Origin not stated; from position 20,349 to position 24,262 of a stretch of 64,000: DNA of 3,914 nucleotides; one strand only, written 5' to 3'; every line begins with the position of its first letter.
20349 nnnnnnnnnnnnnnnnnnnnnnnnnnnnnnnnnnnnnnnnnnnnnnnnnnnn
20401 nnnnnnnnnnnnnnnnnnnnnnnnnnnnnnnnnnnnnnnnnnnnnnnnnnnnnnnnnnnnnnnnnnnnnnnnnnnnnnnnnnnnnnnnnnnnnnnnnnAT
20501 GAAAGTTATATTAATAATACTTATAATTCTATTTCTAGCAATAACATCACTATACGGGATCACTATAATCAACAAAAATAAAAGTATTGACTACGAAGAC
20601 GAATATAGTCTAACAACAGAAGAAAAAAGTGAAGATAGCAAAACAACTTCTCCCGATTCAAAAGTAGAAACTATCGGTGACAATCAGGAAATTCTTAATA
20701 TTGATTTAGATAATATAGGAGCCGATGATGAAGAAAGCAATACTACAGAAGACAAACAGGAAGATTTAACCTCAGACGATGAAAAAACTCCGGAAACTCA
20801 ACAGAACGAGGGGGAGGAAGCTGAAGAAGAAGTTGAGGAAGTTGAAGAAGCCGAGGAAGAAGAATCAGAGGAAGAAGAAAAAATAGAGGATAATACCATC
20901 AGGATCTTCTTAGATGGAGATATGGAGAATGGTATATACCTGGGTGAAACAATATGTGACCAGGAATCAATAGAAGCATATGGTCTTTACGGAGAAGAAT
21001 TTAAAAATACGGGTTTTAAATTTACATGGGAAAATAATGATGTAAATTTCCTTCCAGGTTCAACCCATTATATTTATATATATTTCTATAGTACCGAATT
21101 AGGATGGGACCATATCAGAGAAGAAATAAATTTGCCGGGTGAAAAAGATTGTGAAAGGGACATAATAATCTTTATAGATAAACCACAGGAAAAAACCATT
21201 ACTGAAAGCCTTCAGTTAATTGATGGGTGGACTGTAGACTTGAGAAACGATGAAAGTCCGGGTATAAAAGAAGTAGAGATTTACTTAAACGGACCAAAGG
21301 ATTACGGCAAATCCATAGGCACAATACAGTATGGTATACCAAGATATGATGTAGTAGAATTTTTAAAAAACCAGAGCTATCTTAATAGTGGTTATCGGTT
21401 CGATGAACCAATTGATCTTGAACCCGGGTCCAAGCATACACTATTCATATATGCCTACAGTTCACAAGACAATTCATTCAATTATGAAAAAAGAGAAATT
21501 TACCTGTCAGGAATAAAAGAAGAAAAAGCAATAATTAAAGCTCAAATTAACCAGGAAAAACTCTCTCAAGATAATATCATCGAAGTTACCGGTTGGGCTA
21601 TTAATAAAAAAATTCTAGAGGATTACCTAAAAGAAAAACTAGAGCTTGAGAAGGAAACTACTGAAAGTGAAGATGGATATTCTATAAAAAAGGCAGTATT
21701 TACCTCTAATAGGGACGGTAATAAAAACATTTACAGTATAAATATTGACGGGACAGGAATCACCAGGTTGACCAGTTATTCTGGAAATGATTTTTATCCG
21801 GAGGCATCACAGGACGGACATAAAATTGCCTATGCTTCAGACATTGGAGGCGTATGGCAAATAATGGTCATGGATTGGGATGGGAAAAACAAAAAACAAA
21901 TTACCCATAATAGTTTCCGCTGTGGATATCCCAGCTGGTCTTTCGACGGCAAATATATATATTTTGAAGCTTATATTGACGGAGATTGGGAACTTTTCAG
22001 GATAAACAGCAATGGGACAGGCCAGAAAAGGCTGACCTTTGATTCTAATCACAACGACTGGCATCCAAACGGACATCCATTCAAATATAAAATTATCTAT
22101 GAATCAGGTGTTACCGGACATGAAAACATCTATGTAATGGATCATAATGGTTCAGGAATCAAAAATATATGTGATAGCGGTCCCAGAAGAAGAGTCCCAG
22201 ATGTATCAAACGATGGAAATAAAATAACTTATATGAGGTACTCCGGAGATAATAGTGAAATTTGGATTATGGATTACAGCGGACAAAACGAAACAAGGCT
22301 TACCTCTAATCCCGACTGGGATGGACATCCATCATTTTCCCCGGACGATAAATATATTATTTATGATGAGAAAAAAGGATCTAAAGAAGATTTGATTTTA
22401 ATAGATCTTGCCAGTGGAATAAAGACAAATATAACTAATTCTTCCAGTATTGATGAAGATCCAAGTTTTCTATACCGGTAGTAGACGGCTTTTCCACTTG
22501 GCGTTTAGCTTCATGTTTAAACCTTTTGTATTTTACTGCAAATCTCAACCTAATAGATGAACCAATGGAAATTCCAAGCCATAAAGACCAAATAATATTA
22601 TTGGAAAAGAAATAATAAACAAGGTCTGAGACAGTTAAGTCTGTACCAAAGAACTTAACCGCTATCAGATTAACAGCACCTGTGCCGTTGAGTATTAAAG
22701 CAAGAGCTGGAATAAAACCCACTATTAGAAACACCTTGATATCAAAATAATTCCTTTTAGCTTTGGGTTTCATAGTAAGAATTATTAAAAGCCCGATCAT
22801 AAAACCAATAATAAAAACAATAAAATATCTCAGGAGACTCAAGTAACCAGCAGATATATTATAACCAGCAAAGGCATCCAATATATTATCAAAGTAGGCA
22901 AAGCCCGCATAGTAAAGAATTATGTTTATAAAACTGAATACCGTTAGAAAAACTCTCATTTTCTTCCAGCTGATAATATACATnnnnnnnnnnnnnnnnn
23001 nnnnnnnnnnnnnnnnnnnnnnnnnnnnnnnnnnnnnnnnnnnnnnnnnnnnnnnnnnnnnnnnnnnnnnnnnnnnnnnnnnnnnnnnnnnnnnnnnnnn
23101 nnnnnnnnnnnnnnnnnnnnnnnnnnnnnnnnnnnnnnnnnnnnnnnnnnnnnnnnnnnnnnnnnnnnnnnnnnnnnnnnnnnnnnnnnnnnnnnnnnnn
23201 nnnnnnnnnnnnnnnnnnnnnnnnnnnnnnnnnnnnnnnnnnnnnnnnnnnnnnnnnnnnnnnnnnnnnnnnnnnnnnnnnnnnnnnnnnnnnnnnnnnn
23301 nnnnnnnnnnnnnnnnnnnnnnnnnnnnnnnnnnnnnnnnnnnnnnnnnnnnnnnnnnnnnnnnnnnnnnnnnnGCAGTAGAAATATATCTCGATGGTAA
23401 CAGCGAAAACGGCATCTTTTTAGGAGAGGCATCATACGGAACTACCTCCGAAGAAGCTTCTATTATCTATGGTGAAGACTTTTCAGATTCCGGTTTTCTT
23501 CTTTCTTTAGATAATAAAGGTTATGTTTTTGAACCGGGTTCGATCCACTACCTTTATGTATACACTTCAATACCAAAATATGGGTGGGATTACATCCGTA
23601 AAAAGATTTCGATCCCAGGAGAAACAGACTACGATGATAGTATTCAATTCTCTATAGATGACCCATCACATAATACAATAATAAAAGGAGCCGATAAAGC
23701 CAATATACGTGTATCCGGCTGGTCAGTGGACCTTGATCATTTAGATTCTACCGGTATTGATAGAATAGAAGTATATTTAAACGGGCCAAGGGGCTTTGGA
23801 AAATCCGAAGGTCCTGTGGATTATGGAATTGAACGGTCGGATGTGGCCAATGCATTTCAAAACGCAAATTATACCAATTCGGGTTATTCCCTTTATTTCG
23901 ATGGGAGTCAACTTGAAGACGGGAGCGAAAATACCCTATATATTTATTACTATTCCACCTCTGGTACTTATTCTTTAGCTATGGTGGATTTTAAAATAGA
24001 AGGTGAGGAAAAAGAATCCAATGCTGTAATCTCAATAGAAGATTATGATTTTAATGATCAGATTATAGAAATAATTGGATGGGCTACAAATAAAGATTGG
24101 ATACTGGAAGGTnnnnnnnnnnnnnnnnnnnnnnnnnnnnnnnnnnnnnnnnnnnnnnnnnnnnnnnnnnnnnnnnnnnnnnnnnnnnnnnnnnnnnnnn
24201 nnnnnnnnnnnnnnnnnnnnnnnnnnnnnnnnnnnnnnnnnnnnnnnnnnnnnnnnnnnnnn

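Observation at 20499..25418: Tandem duplication of a tightly convergent two-gene module: TolB-like PD40 propeller surface protein plus small 4-TM membrane protein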

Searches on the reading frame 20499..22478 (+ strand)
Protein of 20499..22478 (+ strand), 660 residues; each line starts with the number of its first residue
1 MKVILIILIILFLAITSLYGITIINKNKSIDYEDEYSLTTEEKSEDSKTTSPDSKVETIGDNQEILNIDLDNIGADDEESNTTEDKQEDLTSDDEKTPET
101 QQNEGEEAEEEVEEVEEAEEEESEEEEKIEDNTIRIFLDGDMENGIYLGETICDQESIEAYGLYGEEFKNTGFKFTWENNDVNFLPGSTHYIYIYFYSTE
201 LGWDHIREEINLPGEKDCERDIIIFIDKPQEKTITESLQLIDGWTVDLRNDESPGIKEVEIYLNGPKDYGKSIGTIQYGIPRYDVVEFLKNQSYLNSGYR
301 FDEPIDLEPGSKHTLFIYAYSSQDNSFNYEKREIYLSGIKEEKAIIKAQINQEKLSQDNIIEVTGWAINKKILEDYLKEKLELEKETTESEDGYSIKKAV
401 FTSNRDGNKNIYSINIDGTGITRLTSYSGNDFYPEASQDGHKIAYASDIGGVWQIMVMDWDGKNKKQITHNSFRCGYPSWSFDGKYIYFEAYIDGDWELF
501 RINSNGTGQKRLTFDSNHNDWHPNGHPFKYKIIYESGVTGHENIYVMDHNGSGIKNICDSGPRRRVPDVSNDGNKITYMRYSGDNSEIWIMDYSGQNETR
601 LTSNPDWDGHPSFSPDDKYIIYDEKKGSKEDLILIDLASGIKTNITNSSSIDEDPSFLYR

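Call 5: search_protein_families(library=pfam, proteins=[window:20499-22478:+], max_evalue=0.01)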
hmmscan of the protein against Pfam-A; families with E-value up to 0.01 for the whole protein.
window:20499-22478:+ (660 aa): 3 families
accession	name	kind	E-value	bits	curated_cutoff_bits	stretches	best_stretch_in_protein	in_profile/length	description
PF07676.18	PD40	-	2.6e-21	75.5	20.9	3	422-457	2-38/38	WD40-like Beta Propeller Repeat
PF00930.27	DPPIV_N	-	2.6e-06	26.9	22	0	437-519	244-330/354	Dipeptidyl peptidase IV (DPP IV) N-terminal region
PF14583.12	Pectate_lyase22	-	0.0035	16.5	30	0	609-637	354-382/386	Oligogalacturonate lyase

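Call 9: search_protein_families(library=ncbifam, proteins=[window:20499-22478:+], max_evalue=1)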
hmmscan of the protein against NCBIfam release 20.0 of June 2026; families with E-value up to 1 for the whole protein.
window:20499-22478:+ (660 aa): 7 families
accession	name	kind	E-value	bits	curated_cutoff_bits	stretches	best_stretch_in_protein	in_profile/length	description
TIGR02800.1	propeller_TolB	equivalog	6.1e-41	140.7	343.15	2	466-648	228-408/418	Tol-Pal system beta propeller repeat protein TolB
NF002183.0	PRK01029.1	equivalog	4.5e-27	95.2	405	2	397-513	293-411/429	Tol-Pal system protein TolB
NF053518.1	DipepPtdsDpp5Prph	equivalog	1.7e-19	69.8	900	4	402-470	36-103/655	dipeptidyl-peptidase Dpp5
NF033523.0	lasso_peptidase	equivalog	3.1e-12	46.1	400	3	477-523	92-141/638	Atxe2 family lasso peptide isopeptidase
NF003124.0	PRK04043.1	equivalog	5e-09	35.5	428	2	397-471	245-319/419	Tol-Pal system protein TolB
NF033598.2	elast_bind_EbpS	equivalog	0.0028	16.6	300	1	2-127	307-436/498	elastin-binding protein EbpS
TIGR02223.1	ftsN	equivalog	0.091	12.3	107.65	1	4-127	29-152/299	cell division protein FtsN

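Call 56: search_protein_families(library=padloc, proteins=[window:20499-22478:+], max_evalue=0.1)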
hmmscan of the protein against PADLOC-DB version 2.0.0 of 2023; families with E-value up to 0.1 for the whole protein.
window:20499-22478:+ (660 aa): 1 family
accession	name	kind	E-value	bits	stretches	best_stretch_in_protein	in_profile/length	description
PDLC04061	PD-T4-6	-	0.021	12.3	1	10-125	364-473/510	-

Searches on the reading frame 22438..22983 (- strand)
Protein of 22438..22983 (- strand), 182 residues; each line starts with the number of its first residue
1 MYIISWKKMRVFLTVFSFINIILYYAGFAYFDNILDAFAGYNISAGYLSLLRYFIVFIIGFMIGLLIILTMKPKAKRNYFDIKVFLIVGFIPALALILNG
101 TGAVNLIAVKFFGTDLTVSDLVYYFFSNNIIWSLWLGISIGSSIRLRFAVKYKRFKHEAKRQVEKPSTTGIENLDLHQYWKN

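Call 5: search_protein_families(library=pfam, proteins=[window:22438-22983:-], max_evalue=0.01)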
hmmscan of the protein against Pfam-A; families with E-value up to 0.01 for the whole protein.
window:22438-22983:- (182 aa): 0 families

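Call 9: search_protein_families(library=ncbifam, proteins=[window:22438-22983:-], max_evalue=1)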
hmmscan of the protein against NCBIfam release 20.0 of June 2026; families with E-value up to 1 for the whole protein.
window:22438-22983:- (182 aa): 2 families
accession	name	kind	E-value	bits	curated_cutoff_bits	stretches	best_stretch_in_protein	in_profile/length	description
NF009292.0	PRK12651.1-3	equivalog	0.022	14.8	213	1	53-91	23-61/158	Na+/H+ antiporter subunit E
NF052374.1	HopndTporHpnN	equivalog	0.61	8.1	1100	0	59-112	279-332/858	hopanoid transporter HpnN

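Call 55: search_protein_families(library=phrogs, proteins=[window:22438-22959:-], max_evalue=1)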
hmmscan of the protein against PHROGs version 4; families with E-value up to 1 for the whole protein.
window:22438-22959:- (174 aa): 1 family
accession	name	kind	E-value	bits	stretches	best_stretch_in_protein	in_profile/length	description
phrog_6166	-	unknown function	0.23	12.8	0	3-66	4-67/78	-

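Call 56: search_protein_families(library=padloc, proteins=[window:22438-22959:-], max_evalue=0.1)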
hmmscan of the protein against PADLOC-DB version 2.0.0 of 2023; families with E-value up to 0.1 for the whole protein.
window:22438-22959:- (174 aa): 0 families

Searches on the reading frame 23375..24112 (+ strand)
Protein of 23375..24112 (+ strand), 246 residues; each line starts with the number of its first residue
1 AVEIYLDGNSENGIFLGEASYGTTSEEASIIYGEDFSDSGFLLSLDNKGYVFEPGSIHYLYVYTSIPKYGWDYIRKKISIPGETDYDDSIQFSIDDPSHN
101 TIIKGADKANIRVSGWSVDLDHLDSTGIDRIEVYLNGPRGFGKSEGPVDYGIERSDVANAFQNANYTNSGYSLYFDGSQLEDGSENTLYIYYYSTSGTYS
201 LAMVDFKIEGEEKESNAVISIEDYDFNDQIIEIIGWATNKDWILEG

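Call 57: search_solved_structures(query=window:23375-24112:+, max_evalue=10, show_alignments=2)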
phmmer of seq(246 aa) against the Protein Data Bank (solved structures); distinct sequences matched with E-value up to 10: 0.
